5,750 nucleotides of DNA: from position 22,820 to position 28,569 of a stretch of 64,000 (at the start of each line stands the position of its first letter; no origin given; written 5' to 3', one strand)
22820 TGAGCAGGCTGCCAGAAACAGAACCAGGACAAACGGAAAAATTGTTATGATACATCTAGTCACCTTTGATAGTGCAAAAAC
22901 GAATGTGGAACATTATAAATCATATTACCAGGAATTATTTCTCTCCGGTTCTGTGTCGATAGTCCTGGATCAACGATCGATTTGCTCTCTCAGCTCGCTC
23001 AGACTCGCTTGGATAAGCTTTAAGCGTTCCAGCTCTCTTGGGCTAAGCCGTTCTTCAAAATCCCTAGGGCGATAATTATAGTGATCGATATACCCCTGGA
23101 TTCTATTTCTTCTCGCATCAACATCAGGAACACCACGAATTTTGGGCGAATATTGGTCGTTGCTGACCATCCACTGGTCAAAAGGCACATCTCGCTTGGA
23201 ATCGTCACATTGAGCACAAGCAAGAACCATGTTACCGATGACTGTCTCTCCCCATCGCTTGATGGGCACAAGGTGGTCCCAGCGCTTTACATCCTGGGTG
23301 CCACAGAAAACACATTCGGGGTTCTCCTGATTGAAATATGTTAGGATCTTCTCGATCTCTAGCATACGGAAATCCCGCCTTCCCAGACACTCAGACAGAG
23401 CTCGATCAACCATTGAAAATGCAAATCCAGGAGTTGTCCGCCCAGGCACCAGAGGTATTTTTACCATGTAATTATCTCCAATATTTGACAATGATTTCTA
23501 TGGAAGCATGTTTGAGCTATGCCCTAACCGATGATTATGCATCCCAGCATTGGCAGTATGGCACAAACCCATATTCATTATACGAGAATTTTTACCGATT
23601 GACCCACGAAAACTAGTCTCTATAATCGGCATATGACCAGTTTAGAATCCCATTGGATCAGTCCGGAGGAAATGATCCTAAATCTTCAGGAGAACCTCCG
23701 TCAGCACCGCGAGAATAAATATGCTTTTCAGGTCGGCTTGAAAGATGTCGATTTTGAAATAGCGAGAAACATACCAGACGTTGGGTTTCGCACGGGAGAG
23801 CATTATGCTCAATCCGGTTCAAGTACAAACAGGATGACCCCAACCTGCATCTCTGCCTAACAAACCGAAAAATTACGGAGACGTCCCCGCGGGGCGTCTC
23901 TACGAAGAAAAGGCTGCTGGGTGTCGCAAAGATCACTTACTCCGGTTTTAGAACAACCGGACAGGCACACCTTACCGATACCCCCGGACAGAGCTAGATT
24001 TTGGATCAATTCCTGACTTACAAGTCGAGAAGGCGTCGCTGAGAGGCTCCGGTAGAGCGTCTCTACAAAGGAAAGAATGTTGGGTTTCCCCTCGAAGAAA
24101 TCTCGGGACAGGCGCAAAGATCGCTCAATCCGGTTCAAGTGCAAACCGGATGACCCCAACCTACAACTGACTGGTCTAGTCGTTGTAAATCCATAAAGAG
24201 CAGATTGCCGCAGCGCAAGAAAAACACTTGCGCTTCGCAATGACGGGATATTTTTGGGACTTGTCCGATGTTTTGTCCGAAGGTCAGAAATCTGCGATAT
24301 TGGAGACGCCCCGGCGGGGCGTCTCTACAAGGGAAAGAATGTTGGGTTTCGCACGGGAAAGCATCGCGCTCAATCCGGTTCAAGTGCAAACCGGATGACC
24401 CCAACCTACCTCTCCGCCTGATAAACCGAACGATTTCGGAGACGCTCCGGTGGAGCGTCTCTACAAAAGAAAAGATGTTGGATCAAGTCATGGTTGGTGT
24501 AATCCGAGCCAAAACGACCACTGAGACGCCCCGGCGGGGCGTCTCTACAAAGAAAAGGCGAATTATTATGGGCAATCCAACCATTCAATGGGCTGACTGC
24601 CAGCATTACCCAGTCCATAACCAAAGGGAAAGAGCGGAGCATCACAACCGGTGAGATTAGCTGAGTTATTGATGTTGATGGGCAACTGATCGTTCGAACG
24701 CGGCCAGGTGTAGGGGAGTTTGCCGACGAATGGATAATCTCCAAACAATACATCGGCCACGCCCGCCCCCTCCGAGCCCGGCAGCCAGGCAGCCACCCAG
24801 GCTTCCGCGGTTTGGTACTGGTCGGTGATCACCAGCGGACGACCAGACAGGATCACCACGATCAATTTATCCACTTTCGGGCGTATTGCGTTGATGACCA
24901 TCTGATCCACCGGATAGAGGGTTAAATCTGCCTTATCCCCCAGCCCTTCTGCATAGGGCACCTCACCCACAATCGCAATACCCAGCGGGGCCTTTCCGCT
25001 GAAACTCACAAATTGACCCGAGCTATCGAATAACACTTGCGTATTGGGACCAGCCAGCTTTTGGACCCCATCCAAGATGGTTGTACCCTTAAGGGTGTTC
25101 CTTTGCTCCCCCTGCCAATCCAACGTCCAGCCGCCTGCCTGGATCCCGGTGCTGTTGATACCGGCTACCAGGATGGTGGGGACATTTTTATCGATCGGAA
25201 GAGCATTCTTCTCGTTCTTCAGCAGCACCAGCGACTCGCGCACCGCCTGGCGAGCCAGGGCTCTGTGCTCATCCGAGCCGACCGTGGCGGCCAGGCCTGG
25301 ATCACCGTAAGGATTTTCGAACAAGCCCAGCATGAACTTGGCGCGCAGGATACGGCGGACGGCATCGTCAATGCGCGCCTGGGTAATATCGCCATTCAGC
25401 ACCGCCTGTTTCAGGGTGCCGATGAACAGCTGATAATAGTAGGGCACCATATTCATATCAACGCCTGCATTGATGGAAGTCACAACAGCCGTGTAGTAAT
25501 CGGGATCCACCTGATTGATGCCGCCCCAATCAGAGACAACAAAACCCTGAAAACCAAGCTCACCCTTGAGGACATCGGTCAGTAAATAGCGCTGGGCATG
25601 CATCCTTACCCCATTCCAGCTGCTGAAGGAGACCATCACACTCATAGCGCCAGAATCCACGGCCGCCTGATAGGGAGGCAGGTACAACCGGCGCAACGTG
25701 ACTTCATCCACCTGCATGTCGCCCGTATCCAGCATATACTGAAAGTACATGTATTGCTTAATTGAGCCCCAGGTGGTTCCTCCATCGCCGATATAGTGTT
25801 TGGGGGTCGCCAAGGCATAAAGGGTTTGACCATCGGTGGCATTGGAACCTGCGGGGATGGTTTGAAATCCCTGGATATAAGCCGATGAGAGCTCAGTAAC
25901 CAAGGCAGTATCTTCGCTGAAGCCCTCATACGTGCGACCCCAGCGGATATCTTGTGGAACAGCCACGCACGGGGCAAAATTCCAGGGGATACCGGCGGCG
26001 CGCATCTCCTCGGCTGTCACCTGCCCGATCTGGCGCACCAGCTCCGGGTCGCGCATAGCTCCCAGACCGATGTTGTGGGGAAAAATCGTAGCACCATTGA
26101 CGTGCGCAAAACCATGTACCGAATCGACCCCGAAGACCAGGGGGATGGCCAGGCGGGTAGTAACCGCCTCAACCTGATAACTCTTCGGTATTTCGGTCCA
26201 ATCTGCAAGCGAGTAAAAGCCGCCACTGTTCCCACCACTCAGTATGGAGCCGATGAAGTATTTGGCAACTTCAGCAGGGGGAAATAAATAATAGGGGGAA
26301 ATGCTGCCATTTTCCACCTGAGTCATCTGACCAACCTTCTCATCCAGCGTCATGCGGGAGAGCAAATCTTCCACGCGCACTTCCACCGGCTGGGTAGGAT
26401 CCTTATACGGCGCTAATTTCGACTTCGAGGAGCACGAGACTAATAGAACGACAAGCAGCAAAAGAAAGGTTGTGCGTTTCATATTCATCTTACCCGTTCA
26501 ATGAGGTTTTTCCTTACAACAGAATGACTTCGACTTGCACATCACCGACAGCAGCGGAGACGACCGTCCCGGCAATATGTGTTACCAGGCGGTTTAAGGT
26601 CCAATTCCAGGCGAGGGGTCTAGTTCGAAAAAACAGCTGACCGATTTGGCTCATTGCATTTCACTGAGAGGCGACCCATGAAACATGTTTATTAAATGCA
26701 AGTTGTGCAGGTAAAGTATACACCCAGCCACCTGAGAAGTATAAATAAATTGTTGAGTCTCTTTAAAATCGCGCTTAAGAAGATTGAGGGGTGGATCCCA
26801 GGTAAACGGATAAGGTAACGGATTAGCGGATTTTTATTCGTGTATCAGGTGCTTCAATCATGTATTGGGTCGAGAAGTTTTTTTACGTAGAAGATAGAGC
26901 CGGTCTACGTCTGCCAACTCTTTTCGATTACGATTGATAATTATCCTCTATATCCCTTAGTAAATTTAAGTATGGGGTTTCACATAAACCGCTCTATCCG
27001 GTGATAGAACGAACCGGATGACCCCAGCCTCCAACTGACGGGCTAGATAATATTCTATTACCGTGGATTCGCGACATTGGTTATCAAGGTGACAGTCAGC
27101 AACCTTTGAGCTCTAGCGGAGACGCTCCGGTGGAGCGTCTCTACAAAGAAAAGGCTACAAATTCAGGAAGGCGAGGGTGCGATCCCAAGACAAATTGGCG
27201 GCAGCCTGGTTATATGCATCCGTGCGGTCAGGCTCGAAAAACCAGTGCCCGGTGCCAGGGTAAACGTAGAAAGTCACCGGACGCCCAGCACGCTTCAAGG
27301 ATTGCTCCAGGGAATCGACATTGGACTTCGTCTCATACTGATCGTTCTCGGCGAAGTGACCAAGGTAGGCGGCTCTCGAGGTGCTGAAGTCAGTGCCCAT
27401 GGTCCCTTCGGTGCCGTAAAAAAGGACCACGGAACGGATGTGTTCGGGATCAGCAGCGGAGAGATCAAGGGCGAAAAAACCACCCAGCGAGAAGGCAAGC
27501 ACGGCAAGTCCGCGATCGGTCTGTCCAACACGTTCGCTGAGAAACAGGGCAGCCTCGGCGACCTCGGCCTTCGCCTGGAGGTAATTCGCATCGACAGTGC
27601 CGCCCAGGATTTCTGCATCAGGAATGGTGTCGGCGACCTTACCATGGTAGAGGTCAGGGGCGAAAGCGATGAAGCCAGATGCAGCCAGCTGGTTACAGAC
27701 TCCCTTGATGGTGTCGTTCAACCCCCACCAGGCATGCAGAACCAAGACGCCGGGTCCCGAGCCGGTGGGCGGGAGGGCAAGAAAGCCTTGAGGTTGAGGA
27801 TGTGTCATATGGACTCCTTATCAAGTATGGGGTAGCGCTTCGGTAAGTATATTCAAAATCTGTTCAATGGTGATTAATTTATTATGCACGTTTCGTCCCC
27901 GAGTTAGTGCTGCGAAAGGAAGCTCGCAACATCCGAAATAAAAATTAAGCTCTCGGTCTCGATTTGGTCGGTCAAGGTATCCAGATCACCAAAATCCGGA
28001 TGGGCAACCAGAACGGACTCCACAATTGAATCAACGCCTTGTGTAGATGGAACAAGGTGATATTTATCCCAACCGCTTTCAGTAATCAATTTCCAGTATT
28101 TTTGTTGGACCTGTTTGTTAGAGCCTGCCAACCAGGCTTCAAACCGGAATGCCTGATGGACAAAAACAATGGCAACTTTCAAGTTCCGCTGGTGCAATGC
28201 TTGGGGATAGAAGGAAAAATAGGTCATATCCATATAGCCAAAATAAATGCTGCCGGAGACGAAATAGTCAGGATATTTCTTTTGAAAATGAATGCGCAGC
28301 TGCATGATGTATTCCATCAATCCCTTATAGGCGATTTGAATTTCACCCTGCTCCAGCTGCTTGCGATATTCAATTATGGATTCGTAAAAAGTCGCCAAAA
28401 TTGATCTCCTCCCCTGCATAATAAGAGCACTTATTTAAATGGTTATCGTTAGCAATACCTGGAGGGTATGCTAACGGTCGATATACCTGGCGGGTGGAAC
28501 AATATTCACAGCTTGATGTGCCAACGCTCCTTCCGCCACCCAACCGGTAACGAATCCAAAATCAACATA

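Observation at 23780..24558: About 0.8 kb made almost entirely of nested hairpin repeat families, filling the GH3-HNH intergenic region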

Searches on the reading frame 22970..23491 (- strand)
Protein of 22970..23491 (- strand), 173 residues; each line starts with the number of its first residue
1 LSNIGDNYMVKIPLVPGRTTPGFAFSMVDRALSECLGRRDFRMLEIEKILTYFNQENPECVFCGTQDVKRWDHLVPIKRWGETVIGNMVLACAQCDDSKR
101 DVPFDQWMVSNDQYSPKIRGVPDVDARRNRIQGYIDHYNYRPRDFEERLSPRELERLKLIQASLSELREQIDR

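Call 22: search_protein_families(library=pfam, proteins=[window:22970-23491:-], max_evalue=0.001)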
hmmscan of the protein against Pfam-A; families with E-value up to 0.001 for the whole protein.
window:22970-23491:- (173 aa): 1 family
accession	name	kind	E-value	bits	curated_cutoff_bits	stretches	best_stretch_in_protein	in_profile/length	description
PF01844.29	HNH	-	7.6e-06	26.4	21.4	1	60-99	1-44/47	HNH endonuclease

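Call 75: search_protein_families(library=padloc, proteins=[window:22970-23491:-], max_evalue=0.01)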
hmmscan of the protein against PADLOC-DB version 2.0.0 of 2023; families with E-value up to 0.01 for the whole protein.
window:22970-23491:- (173 aa): 15 families
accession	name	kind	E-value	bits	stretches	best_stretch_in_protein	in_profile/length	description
PDLC04264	PDC-M01B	-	5.5e-06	24.4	1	55-101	98-146/282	-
PDLC04266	PDC-M01B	-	1.9e-05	22.4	1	48-101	85-140/281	-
PDLC04248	PDC-M01B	-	4.9e-05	21.3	1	55-101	32-80/216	-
PDLC04255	PDC-M01B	-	6.6e-05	20.7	1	57-102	107-154/285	-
PDLC04251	PDC-M01B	-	0.00018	19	1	57-103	98-147/279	-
PDLC04259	PDC-M01B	-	0.0002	19.4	1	52-101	89-140/277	-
PDLC04256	PDC-M01B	-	0.00034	18.3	1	55-101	103-152/285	-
PDLC04263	PDC-M01B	-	0.00037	18.3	1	54-100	94-144/291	-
PDLC04253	PDC-M01B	-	0.0007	17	1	56-101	104-151/366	-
PDLC00317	PtuB1|PtuB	-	0.00093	17.1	1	46-101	48-106/244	Unknown function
PDLC04262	PDC-M01B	-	0.0025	15.6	1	57-98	79-122/259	-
PDLC04271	PDC-M01B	-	0.0026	15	1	58-100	92-137/291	-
PDLC04268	PDC-M01B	-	0.0067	13.8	0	59-102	87-132/275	-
PDLC03661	mREase_IV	-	0.0091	13.7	0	50-101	52-105/249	Type IV methyl-directed restriction enzyme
PDLC00351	PtuB1|PtuB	-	0.0092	14.1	0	49-113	50-118/195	Unknown function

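Call 76: search_protein_families(library=ncbifam, proteins=[window:22970-23491:-], max_evalue=0.01)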
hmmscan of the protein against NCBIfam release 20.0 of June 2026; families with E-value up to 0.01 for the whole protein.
window:22970-23491:- (173 aa): 2 families
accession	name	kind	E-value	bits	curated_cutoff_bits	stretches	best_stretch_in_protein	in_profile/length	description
NF040563.1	guided_IscB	equivalog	6.6e-05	22.2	175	1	54-110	189-246/314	RNA-guided endonuclease IscB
NF049971.1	CRISPR_Cas9d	exception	0.0078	14.8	375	1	55-111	543-605/986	type II CRISPR RNA-guided endonuclease Cas9d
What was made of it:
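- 22970..23491 (-): Downstream neighbour: small stand-alone HNH-domain protein. Only generic HNH-domain hits were found. calls 22, 75, 76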

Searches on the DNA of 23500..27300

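Call 12: search_rna_families(source=window, start=23500, end=27300, threshold=evalue, max_evalue=10)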
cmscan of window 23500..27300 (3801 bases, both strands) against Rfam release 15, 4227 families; matches with E-value up to 10: 2.
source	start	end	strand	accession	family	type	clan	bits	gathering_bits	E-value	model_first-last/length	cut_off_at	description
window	25546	25677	+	RF02257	adapt33_3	Gene; lncRNA;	-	16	70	3.4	1-140/140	no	Adaptive response 33 conserved region 3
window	23803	23898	+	RF00625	P11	Gene;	-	14.5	70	5.6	1-139/139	no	Pseudomonas sRNA P11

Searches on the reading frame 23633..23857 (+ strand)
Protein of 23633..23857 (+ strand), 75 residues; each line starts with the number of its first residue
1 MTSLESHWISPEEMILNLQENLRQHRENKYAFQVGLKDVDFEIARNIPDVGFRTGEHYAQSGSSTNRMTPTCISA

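Call 48: search_protein_families(library=pfam, proteins=[window:23633-23857:+], max_evalue=1)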
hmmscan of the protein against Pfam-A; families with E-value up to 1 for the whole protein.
seq(75 aa): 0 families

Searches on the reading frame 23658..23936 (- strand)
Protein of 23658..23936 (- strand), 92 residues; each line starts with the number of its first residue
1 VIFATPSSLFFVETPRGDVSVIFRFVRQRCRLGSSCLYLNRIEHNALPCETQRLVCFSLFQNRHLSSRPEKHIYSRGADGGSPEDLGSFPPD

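Call 48: search_protein_families(library=pfam, proteins=[window:23658-23936:-], max_evalue=1)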
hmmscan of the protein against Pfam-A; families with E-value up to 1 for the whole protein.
window:23658-23936:- (92 aa): 1 family
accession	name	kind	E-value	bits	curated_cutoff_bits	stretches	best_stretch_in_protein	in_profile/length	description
PF18345.7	zf_CCCH_4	-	0.075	13.6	29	1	25-39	4-18/19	Zinc finger domain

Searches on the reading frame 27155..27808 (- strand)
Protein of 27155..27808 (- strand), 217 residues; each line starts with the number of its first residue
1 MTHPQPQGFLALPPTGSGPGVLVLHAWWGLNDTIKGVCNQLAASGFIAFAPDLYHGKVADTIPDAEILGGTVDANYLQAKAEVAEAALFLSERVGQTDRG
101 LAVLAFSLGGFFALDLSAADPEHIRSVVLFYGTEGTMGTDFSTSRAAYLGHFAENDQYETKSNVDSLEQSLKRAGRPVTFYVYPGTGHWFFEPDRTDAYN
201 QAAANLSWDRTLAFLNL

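Call 22: search_protein_families(library=pfam, proteins=[window:27155-27808:-], max_evalue=0.001)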
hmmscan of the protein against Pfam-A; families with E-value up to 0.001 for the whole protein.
window:27155-27808:- (217 aa): 4 families
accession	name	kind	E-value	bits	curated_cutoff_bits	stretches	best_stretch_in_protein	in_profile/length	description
PF01738.24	DLH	-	6.2e-38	131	21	1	8-216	3-214/217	Dienelactone hydrolase family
PF00561.26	Abhydrolase_1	-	6.2e-05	23.2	25.8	0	83-130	55-100/245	alpha/beta hydrolase fold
PF12697.13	Abhydrolase_6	-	0.00011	23.3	26.3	0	21-128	1-90/217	Alpha/beta hydrolase family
PF07224.18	Chlorophyllase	-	0.00086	18.6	26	0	5-118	27-137/301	Chlorophyllase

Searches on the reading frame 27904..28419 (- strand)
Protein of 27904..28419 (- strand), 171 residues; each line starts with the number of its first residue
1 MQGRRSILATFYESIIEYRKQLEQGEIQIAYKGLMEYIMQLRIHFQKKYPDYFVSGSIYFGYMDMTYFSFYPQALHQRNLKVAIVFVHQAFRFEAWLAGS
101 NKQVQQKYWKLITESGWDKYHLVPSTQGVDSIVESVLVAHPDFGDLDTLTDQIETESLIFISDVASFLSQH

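Call 22: search_protein_families(library=pfam, proteins=[window:27904-28419:-], max_evalue=0.001)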
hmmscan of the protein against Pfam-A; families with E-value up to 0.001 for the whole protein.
window:27904-28419:- (171 aa): 1 family
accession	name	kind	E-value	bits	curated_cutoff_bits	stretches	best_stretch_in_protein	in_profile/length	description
PF22526.2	DUF7000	-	3e-60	202.8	27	1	13-168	3-156/156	Domain of unknown function (DUF7000)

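Call 28: find_encoding_contigs(protein=window:27904-28419:-, flank=10000, max_places=6)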
Protein window:27904-28419:- (171 aa): no gene with exactly this product is on record in the collection.
